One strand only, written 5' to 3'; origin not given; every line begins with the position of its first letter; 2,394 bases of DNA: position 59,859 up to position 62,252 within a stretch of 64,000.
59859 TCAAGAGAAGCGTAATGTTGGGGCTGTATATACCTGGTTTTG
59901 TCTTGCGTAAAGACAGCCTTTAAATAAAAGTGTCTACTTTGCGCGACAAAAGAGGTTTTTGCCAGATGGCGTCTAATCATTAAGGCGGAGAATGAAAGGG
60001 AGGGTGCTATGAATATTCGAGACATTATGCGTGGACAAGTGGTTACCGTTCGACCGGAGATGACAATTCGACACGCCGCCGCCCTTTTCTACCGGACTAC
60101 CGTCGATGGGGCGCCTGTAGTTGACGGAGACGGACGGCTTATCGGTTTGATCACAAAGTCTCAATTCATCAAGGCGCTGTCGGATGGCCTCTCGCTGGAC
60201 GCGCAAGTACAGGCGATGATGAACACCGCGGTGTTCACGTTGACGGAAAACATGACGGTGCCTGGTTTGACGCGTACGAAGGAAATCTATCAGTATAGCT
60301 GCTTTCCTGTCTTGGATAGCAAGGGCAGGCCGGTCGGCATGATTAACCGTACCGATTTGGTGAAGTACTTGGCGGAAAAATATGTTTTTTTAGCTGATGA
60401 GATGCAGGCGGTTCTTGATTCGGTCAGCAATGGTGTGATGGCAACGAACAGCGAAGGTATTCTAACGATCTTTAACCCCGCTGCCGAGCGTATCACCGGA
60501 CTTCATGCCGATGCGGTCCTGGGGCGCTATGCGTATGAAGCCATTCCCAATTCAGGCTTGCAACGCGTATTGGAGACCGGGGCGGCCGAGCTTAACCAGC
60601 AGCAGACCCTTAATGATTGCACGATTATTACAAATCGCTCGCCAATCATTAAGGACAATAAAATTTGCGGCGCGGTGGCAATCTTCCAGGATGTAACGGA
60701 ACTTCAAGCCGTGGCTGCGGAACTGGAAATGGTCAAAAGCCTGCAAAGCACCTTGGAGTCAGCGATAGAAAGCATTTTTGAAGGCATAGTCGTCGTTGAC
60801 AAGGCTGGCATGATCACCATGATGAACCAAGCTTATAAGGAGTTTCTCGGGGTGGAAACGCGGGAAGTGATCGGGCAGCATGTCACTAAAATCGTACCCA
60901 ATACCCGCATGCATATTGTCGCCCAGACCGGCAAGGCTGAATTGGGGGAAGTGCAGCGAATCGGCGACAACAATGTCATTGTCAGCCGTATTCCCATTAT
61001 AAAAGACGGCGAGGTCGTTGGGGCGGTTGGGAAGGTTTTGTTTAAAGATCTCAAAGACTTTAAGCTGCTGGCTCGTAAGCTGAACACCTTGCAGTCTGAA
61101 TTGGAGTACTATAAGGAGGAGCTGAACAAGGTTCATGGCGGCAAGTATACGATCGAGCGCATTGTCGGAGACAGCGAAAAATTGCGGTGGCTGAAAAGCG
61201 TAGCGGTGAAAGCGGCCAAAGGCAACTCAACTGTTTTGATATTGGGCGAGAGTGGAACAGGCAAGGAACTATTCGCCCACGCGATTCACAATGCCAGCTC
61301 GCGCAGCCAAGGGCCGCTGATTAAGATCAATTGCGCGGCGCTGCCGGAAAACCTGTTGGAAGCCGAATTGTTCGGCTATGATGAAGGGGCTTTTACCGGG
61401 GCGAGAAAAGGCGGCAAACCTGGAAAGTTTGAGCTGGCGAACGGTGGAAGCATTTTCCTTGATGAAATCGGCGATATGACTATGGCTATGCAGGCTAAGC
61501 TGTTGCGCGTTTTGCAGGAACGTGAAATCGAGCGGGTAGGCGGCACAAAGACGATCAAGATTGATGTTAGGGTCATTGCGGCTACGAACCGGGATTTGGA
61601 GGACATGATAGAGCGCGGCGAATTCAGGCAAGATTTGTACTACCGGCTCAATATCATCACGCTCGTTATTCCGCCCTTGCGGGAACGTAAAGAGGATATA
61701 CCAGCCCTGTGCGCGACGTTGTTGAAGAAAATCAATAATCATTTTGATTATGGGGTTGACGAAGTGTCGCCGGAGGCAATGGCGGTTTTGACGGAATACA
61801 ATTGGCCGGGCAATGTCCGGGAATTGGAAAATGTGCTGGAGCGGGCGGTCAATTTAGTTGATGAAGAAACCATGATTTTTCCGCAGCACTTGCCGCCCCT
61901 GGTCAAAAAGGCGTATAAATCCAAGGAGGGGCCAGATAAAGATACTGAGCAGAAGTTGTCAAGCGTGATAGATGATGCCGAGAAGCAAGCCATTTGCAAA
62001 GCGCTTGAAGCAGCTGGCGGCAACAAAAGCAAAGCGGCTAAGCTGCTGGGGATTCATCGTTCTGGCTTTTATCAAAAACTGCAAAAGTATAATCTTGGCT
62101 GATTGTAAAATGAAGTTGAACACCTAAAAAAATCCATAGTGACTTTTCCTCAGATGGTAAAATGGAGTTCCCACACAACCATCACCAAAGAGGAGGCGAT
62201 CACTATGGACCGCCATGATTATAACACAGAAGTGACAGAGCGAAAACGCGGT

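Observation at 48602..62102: Two consensus sigma-54 promoters drive a split C4 acyl-CoA pathway ending in its own CBS-PAS enhancer-binding protein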

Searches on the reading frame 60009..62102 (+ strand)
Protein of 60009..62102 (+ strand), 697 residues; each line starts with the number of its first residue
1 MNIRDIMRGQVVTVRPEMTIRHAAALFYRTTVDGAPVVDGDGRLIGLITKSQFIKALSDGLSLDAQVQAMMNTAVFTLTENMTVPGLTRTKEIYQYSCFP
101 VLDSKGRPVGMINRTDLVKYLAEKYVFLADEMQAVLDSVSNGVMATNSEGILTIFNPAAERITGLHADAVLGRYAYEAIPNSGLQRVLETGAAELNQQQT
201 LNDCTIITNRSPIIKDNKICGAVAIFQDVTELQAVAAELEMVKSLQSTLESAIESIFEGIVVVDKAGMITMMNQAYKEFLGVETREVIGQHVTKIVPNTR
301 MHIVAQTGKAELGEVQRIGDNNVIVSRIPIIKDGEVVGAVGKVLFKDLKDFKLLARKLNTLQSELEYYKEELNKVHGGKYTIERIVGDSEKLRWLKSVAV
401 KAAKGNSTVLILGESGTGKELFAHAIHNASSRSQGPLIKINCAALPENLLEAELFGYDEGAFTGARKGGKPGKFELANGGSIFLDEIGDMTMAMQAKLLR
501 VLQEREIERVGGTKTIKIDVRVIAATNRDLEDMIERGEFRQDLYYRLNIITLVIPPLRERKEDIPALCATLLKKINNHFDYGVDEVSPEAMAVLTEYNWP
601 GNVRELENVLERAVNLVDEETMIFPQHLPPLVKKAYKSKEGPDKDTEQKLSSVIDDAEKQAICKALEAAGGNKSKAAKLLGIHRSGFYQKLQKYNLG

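Call 8: search_protein_families(library=pfam, proteins=[window:60009-62102:+])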
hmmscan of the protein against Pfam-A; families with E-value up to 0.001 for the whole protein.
window:60009-62102:+ (697 aa): 16 families
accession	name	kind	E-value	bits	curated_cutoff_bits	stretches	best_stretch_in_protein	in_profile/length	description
PF00158.32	Sigma54_activat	-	9.7e-72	240.6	20.2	1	385-552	1-167/168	Sigma-54 interaction domain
PF00571.33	CBS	-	7.1e-26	90.7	24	2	3-58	1-56/57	CBS domain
PF25601.1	AAA_lid_14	-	2.6e-25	88.5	27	1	558-640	1-82/87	AAA+ ATPase lid domain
PF14532.12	Sigma54_activ_2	-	7.1e-19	68.9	25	1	386-557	1-138/138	Sigma-54 interaction domain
PF13426.13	PAS_9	-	2.2e-18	66.9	27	2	258-347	2-100/103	PAS domain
PF00989.32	PAS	-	3.5e-18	66.1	22.6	2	131-207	2-81/113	PAS fold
PF02954.25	HTH_8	-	3.1e-15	56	22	1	655-694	3-42/42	Bacterial regulatory protein, Fis family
PF08448.16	PAS_4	-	3e-14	53.6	23.1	1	136-233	1-109/110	PAS fold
PF13188.13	PAS_8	-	5.5e-11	42.4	21.8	1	249-299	3-54/65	PAS domain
PF07728.20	AAA_5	-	7.7e-07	29.6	22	1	409-528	2-123/139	AAA domain (dynein-related subfamily)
PF00004.35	AAA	-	1.8e-06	28.9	21.2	1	409-532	1-112/131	ATPase family associated with various cellular activities (AAA)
PF01078.27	Mg_chelatase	-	4.2e-06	26.8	20.3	0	461-527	89-157/207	Magnesium chelatase, subunit ChlI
PF12860.13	PAS_7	-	8e-06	26.4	27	0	253-300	1-49/115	PAS fold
PF24820.1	Diguanyl_cycl_sensor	-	1.8e-05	25.1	28.1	1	253-293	2-42/109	Diguanylate cyclase-like sensor domain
PF07724.20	AAA_2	-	6.8e-05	23.4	27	1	407-537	4-134/166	AAA domain (Cdc48 subfamily)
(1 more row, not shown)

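Call 10: find_encoding_contigs(protein=window:60009-62102:+, flank=10000, max_places=6)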
Protein window:60009-62102:+ (697 aa): no gene with exactly this product is on record in the collection.

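Call 13: find_homologous_proteins(query=window:60009-62102:+, max_evalue=1e-30)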
Query window:60009-62102:+ (697 aa): 8000 proteins with E <= 1e-30 among 8000 candidates; the best 120 are listed.
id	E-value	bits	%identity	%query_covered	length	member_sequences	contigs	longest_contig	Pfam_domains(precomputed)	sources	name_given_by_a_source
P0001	0.0e+0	1536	100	100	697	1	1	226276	PF13426.14,PF13188.14,PF00004.36,PF14532.13,PF07728.21,PF00571.34,PF12860.14,PF00158.33,PF25601.2,PF02954.26,PF08448.17,PF00989.32,PF01078.28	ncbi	-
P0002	0.0e+0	1192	77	100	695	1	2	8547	PF13426.14,PF13188.14,PF24820.2,PF14532.13,PF07728.21,PF00571.34,PF12860.14,PF00158.33,PF25601.2,PF02954.26,PF08448.17,PF00989.32,PF01078.28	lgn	-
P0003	0.0e+0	1190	77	100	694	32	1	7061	PF13426.14,PF13188.14,PF24820.2,PF00004.36,PF14532.13,PF07728.21,PF00571.34,PF12860.14,PF00158.33,PF25601.2,PF02954.26,PF08448.17,PF00989.32,PF01078.28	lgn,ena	-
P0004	0.0e+0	1187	77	100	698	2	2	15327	PF13426.14,PF13188.14,PF24820.2,PF14532.13,PF07728.21,PF00571.34,PF13596.13,PF12860.14,PF00158.33,PF07724.21,PF25601.2,PF02954.26,PF08448.17,PF00989.32,PF01078.28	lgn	-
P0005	0.0e+0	1181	76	100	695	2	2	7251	PF13426.14,PF13188.14,PF00004.36,PF14532.13,PF07728.21,PF00571.34,PF12860.14,PF00158.33,PF25601.2,PF02954.26,PF08448.17,PF00989.32,PF01078.28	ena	-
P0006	0.0e+0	1141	74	100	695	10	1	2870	PF13426.14,PF13188.14,PF14532.13,PF07728.21,PF00571.34,PF12860.14,PF00158.33,PF25601.2,PF02954.26,PF08448.17,PF00989.32,PF01078.28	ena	-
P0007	0.0e+0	1140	74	100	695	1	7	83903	PF13426.14,PF13188.14,PF14532.13,PF07728.21,PF00571.34,PF12860.14,PF00158.33,PF25601.2,PF02954.26,PF08448.17,PF00989.32,PF01078.28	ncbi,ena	-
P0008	0.0e+0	1137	74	100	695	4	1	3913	PF13426.14,PF13188.14,PF24820.2,PF00004.36,PF14532.13,PF07728.21,PF00571.34,PF12860.14,PF00158.33,PF25601.2,PF02954.26,PF08448.17,PF00989.32,PF01078.28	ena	-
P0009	0.0e+0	1127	74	100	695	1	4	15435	PF13426.14,PF13188.14,PF24820.2,PF14532.13,PF07728.21,PF00571.34,PF12860.14,PF00158.33,PF25601.2,PF02954.26,PF08448.17,PF00989.32,PF01078.28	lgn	-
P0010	0.0e+0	1114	73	100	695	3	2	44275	PF13426.14,PF13188.14,PF24820.2,PF00004.36,PF14532.13,PF07728.21,PF00571.34,PF12860.14,PF00158.33,PF25601.2,PF02954.26,PF08448.17,PF00989.32,PF01078.28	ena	-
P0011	0.0e+0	1112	72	98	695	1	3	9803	PF13426.14,PF13188.14,PF24820.2,PF14532.13,PF07728.21,PF00571.34,PF13596.13,PF12860.14,PF00158.33,PF25601.2,PF02954.26,PF08448.17,PF00989.32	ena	-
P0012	0.0e+0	1103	71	100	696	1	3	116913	PF13426.14,PF13188.14,PF00004.36,PF14532.13,PF00571.34,PF12860.14,PF00158.33,PF25601.2,PF02954.26,PF08448.17,PF00989.32,PF01078.28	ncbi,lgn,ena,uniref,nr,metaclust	ncbi:sigma 54-interacting transcriptional regulator [Sporolituus thermophilus]|uniref:PAS domain S-b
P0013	0.0e+0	1099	72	100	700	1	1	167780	PF13426.14,PF13188.14,PF24820.2,PF14532.13,PF07728.21,PF00571.34,PF12860.14,PF00158.33,PF25601.2,PF02954.26,PF08448.17,PF00989.32,PF01078.28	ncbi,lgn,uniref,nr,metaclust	ncbi:sigma54 specific transcriptional regulator, Fis family [Thermosinus carboxydivorans Nor1]|unire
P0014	0.0e+0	1083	69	100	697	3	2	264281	PF13426.14,PF13188.14,PF00004.36,PF14532.13,PF07728.21,PF00571.34,PF12860.14,PF00158.33,PF25601.2,PF02954.26,PF08448.17,PF00989.32,PF01078.28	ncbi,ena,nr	ncbi:MAG TPA: sigma-54-dependent Fis family transcriptional regulator [Selenomonadales bacterium]|nr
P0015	0.0e+0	1054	68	100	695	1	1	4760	PF13426.14,PF13188.14,PF00004.36,PF14532.13,PF07728.21,PF00571.34,PF12860.14,PF00158.33,PF25601.2,PF02954.26,PF08448.17,PF00989.32,PF01078.28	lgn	-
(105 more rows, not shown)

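Call 16: find_encoding_contigs(protein=P0001, flank=10000, max_places=3)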
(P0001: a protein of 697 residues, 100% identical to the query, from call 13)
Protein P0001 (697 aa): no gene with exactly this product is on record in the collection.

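Call 20: find_encoding_contigs(protein=P0012, flank=10000, max_places=2)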
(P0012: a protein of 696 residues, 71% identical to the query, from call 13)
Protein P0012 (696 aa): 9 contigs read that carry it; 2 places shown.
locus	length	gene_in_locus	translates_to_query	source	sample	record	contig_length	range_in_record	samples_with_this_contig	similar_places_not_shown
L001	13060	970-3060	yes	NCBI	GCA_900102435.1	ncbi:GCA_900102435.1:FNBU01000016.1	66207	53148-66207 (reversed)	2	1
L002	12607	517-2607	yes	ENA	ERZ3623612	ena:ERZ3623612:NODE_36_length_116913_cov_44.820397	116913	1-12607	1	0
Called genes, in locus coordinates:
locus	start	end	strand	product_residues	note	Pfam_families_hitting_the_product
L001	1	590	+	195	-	PF01012:ETF (weak), PF00766:ETF_alpha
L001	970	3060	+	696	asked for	PF00571:CBS, PF00989:PAS, PF08448:PAS_4, PF00989:PAS, PF00158:Sigma54_activat, PF14532:Sigma54_activ_2, PF25601:AAA_lid_14, PF02954:HTH_8, +6 more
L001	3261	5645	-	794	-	PF17159:MASE3, PF01590:GAF, PF13185:GAF_2, PF13492:GAF_3, PF00990:GGDEF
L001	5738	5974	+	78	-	-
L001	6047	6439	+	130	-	PF07561:DUF1540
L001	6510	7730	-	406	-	PF00083:Sugar_tr (faint), PF06779:MFS_4 (weak), PF07690:MFS_1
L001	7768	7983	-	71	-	PF05979:DUF896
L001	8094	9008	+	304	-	PF00070:Pyr_redox (faint), PF00890:FAD_binding_2 (weak), PF01134:GIDA (faint), PF01266:DAO (faint), PF01946:Thi4 (faint), PF07992:Pyr_redox_2, PF12831:FAD_oxidored (weak), PF13738:Pyr_redox_3, +1 more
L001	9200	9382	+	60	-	PF02416:TatA_B_E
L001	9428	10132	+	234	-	PF12838:Fer4_7 (faint), PF14697:Fer4_21 (faint), PF12837:Fer4_6 (faint), PF13187:Fer4_9 (faint), PF13237:Fer4_10 (weak), PF13247:Fer4_11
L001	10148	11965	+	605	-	PF02730:AFOR_N, PF01314:AFOR_C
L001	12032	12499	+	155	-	-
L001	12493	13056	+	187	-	PF04143:Sulf_transp (faint)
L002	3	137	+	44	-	?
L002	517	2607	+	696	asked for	PF00571:CBS, PF00989:PAS, PF08448:PAS_4, PF00989:PAS, PF00158:Sigma54_activat, PF14532:Sigma54_activ_2, PF25601:AAA_lid_14, PF02954:HTH_8, +6 more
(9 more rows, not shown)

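Call 21: find_encoding_contigs(protein=P0013, flank=10000, max_places=2)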
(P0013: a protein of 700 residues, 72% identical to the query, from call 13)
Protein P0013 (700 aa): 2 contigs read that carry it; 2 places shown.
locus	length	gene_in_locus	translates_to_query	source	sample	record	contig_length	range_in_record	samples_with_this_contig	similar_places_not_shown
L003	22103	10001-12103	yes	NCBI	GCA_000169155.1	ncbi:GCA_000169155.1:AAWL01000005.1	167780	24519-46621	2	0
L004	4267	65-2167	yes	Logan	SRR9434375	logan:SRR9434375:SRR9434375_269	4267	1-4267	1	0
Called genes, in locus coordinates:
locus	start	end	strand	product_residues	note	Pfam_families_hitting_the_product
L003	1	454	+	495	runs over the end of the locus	PF11794:HpaB_N, PF03241:HpaB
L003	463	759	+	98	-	PF01106:NifU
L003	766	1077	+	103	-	PF27236:AF_0334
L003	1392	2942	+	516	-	PF01144:CoA_trans, PF16957:Mal_decarbox_Al (weak)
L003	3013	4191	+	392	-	PF00108:Thiolase_N, PF00109:ketoacyl-synt, PF02803:Thiolase_C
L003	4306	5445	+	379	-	PF02771:Acyl-CoA_dh_N, PF02770:Acyl-CoA_dh_M, PF22924:ACOX_C_alpha1 (faint), PF00441:Acyl-CoA_dh_1, PF08028:Acyl-CoA_dh_2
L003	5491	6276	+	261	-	PF01012:ETF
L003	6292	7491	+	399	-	PF00037:Fer4 (weak), PF12837:Fer4_6 (weak), PF12838:Fer4_7, PF13187:Fer4_9, PF13237:Fer4_10, PF14697:Fer4_21, PF01012:ETF, PF00766:ETF_alpha, +5 more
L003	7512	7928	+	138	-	PF01575:MaoC_dehydratas, PF13452:FAS1_DH_region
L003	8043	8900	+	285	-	PF02737:3HCDH_N, PF00725:3HCDH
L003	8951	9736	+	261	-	PF00378:ECH_1, PF16113:ECH_2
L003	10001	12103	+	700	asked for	PF00571:CBS, PF00571:CBS, PF00989:PAS, PF00989:PAS, PF00158:Sigma54_activat, PF14532:Sigma54_activ_2, PF25601:AAA_lid_14, PF02954:HTH_8, +8 more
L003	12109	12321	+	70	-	PF09413:DUF2007 (weak)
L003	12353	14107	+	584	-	PF00224:PK, PF03328:HpcH_HpaI (weak), PF02887:PK_C, PF00391:PEP-utilizers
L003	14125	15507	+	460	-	-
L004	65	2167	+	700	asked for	PF00571:CBS, PF00571:CBS, PF00989:PAS, PF00989:PAS, PF00158:Sigma54_activat, PF14532:Sigma54_activ_2, PF25601:AAA_lid_14, PF02954:HTH_8, +8 more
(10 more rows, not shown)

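Call 23: find_encoding_contigs(protein=P0007, flank=10000, max_places=2)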
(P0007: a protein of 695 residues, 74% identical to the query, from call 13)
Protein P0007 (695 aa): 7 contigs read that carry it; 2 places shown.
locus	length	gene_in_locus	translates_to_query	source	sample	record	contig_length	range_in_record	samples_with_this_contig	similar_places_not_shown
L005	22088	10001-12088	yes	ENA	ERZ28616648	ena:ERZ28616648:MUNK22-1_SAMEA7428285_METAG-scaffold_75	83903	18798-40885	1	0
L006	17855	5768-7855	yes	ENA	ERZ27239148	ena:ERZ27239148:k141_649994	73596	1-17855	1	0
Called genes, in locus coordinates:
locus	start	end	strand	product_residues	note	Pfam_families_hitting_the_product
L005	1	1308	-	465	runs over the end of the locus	PF02447:GntP_permease (weak)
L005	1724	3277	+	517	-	PF01144:CoA_trans, PF16957:Mal_decarbox_Al (weak)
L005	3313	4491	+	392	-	PF00108:Thiolase_N, PF00109:ketoacyl-synt (weak), PF02803:Thiolase_C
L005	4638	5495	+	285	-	PF02737:3HCDH_N, PF00725:3HCDH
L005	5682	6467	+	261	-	PF01012:ETF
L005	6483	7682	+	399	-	PF00037:Fer4 (weak), PF12837:Fer4_6 (weak), PF12838:Fer4_7, PF13187:Fer4_9, PF13237:Fer4_10, PF14697:Fer4_21, PF01012:ETF, PF00766:ETF_alpha, +5 more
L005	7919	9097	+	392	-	PF00108:Thiolase_N, PF00109:ketoacyl-synt (weak), PF02803:Thiolase_C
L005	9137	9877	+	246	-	PF00106:adh_short, PF08659:KR, PF01370:Epimerase (weak), PF13561:adh_short_C2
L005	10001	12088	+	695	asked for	PF00571:CBS, PF00989:PAS, PF13426:PAS_9, PF00989:PAS, PF00158:Sigma54_activat, PF14532:Sigma54_activ_2, PF25601:AAA_lid_14, PF02954:HTH_8, +6 more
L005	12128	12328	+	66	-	PF09413:DUF2007 (weak)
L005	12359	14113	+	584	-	PF00224:PK, PF02887:PK_C, PF00391:PEP-utilizers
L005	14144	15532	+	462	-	-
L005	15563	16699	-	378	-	PF01757:Acyl_transf_3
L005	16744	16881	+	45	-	PF08534:Redoxin (weak), PF00578:AhpC-TSA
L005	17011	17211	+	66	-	PF00578:AhpC-TSA (weak)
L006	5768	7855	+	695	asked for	PF00571:CBS, PF00989:PAS, PF13426:PAS_9, PF00989:PAS, PF00158:Sigma54_activat, PF14532:Sigma54_activ_2, PF25601:AAA_lid_14, PF02954:HTH_8, +6 more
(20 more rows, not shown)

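Call 24: find_encoding_contigs(protein=P0014, flank=10000, max_places=2)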
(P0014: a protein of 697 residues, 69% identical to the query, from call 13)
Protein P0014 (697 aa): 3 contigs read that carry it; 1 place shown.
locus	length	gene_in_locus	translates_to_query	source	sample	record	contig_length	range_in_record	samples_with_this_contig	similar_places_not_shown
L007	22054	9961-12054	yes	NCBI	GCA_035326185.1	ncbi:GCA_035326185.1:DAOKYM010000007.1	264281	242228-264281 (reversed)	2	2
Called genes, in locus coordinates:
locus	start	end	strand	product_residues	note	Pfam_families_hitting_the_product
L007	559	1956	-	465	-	PF02447:GntP_permease (weak)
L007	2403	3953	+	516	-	PF01144:CoA_trans, PF16957:Mal_decarbox_Al (weak)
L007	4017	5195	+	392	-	PF00108:Thiolase_N, PF00109:ketoacyl-synt (weak), PF02803:Thiolase_C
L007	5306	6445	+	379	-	PF02771:Acyl-CoA_dh_N, PF02770:Acyl-CoA_dh_M, PF00441:Acyl-CoA_dh_1, PF22924:ACOX_C_alpha1 (faint), PF08028:Acyl-CoA_dh_2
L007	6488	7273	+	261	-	PF01012:ETF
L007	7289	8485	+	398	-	PF00037:Fer4 (weak), PF12797:Fer4_2 (faint), PF12837:Fer4_6 (weak), PF12838:Fer4_7, PF13187:Fer4_9, PF13237:Fer4_10, PF01012:ETF, PF00766:ETF_alpha, +5 more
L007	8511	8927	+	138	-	PF01575:MaoC_dehydratas, PF13452:FAS1_DH_region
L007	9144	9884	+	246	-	PF00106:adh_short, PF08659:KR, PF01370:Epimerase (weak), PF13561:adh_short_C2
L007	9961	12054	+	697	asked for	PF00571:CBS, PF00989:PAS, PF00989:PAS, PF08448:PAS_4 (weak), PF00158:Sigma54_activat, PF14532:Sigma54_activ_2, PF25601:AAA_lid_14, PF02954:HTH_8, +6 more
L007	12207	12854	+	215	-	PF00702:Hydrolase, PF12710:HAD, PF13419:HAD_2, PF13242:Hydrolase_like (weak)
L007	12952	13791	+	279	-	PF03807:F420_oxidored, PF14748:P5CR_dimer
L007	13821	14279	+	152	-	PF14196:ATC_hydrolase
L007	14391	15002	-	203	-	PF01810:LysE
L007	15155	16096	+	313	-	PF00501:AMP-binding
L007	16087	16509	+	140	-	-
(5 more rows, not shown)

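Call 30: find_related_loci(query=window:60009-62102:+, collection=genome_contigs, flank=10000)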
Query window:60009-62102:+ (697 aa) in genome_contigs; peptide patterns used: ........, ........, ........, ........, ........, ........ (x = any residue, [..] = any of these).
104 stretches matched a pattern; 39 encode a relative of the query (tblastn E <= 1e-3); 39 distinct loci.
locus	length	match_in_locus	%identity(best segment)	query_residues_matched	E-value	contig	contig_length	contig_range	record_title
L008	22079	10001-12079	77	1-696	0e+0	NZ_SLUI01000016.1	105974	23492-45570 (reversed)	Anaerospora hongkongensis strain DSM 15969 Ga0310510_116, whole genome shotgun sequence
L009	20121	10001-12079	77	1-696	0e+0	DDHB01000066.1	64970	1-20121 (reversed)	MAG TPA_asm: Sporomusaceae bacterium UBA1887 UBA1887_contig_957, whole genome shotgun sequence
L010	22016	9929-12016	69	1-696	0e+0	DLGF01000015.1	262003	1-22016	MAG TPA_asm: Sporomusaceae bacterium UBA7701 UBA7701_contig_264, whole genome shotgun sequence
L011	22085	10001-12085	68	1-696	0e+0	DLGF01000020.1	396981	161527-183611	MAG TPA_asm: Sporomusaceae bacterium UBA7701 UBA7701_contig_163, whole genome shotgun sequence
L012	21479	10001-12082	63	1-696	0e+0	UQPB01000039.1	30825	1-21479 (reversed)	uncultured Pelosinus sp. isolate UMGS495 genome assembly, contig: NODE_563_length_30825_cov_8.912317, whole genome shotg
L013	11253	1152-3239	64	1-696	0e+0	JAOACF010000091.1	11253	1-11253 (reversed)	MAG: Negativicutes bacterium isolate SKW2 NODE_90_length_11253_cov_4.647817, whole genome shotgun sequence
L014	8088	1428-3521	62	1-696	0e+0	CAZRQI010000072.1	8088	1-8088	MAG TPA_asm: uncultured Veillonellaceae bacterium isolate SRP192927_co4_240 genome assembly, contig: NODE_23154_length_8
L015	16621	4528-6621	62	1-696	0e+0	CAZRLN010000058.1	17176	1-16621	MAG TPA_asm: uncultured Veillonellaceae bacterium isolate SRP216815_co1_133 genome assembly, contig: NODE_4002_length_17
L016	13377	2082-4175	62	1-696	0e+0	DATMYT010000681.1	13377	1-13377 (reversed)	MAG TPA_asm: Negativicutes bacterium isolate SMAG_U13155 k141_90057, whole genome shotgun sequence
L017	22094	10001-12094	61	1-696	0e+0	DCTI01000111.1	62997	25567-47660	MAG TPA_asm: Negativicutes bacterium UBA1444 UBA1444_contig_34084, whole genome shotgun sequence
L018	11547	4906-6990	63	1-696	0e+0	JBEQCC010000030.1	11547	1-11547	MAG: Pelosinus sp. isolate 05_S201.semibin_refined.005_sub NODE_2901_length_11547_cov_1.156743:0-11547, whole genome sho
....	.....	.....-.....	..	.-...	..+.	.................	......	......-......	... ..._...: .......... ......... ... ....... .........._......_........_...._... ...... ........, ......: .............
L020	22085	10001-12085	63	1-696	0e+0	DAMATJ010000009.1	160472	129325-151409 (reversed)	MAG TPA_asm: Pelosinus fermentans isolate CTOTU48474 NODE_39_length_160472_cov_15.267253, whole genome shotgun sequence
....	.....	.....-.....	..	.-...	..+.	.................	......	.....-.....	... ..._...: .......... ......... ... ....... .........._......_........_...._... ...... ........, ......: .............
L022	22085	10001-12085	62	1-696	0e+0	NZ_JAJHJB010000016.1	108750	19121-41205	Pelosinus baikalensis strain Bkl1 NODE_16_length_108750_cov_79.909113, whole genome shotgun sequence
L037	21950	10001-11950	48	34-696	0e+0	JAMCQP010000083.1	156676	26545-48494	MAG: Bacillota bacterium isolate FK_Sedi_A_Bin.38 NODE_89_length_156676_cov_4.38419, whole genome shotgun sequence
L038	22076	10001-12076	59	1-696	0e+0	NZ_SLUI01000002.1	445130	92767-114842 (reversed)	Anaerospora hongkongensis strain DSM 15969 Ga0310510_102, whole genome shotgun sequence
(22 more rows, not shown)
